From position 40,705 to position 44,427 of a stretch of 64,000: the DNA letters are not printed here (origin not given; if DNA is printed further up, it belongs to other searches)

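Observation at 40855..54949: Composite defence locus: restriction-like SNF2/DUF1156/DUF499 module with embedded MAD3/MAD4-like pair, HEPN and GmrSD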

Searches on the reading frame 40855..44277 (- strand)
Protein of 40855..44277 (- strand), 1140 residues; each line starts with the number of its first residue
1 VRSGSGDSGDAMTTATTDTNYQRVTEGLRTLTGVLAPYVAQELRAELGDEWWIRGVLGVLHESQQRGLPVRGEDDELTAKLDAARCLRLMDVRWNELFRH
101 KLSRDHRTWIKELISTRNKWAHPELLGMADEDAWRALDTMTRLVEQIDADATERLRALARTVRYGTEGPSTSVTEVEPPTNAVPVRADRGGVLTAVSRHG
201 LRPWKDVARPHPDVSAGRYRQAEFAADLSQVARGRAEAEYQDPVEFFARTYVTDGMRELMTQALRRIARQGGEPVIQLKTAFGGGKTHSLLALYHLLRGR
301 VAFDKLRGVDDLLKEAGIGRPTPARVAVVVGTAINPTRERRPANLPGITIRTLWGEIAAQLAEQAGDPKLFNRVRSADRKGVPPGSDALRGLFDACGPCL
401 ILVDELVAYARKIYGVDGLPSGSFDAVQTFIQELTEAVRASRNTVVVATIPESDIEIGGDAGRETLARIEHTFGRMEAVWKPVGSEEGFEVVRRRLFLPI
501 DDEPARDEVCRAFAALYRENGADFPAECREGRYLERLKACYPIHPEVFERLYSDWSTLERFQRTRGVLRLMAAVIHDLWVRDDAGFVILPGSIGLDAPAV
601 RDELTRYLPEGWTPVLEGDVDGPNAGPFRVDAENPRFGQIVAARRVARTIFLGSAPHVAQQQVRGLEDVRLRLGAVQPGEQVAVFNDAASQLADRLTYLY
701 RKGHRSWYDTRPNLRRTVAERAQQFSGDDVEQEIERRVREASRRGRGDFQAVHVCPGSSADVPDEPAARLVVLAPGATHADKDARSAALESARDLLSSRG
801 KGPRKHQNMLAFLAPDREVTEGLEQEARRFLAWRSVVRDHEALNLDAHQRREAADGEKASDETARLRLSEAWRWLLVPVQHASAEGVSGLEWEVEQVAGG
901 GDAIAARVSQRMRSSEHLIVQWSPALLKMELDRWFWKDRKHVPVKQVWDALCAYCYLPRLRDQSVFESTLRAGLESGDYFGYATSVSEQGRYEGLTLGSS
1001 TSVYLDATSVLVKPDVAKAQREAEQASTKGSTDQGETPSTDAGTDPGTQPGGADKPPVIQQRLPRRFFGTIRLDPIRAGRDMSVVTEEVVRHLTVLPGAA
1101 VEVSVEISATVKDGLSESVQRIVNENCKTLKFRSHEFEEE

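Call 3: search_protein_families(library=pfam, proteins=[window:40855-44277:-], max_evalue=0.01)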
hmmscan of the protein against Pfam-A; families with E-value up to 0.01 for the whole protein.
window:40855-44277:- (1140 aa): 2 families
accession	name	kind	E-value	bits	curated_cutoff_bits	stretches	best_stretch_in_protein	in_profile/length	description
PF18731.6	HEPN_Swt1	-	2.7e-27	95.8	27.5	1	27-148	2-115/115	Swt1-like HEPN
PF04465.17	DUF499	-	3.1e-24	85.3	23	1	336-729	36-429/1024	Protein of unknown function (DUF499)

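Call 4: search_protein_families(library=padloc, proteins=[window:40855-44277:-], max_evalue=0.01)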
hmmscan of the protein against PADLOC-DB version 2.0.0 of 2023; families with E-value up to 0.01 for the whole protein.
window:40855-44277:- (1140 aa): 2 families
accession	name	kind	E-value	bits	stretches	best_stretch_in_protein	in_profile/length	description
PDLC00662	HmaC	-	0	1133.3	1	201-1139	3-941/941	AAA+ ATPase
PDLC02192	DUF499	-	2e-41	139.8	1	242-756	34-521/1022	-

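Call 35: search_protein_families(library=ncbifam, proteins=[window:40855-44277:-], max_evalue=0.001)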
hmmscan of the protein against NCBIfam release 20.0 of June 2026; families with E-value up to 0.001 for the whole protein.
window:40855-44277:- (1140 aa): 1 family
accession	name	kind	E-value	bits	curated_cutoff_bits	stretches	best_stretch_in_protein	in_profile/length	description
NF042962.1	DUF499_antiphage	equivalog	1.9e-53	181.8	1200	1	241-888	33-636/1025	anti-phage-associated DUF499 domain-containing protein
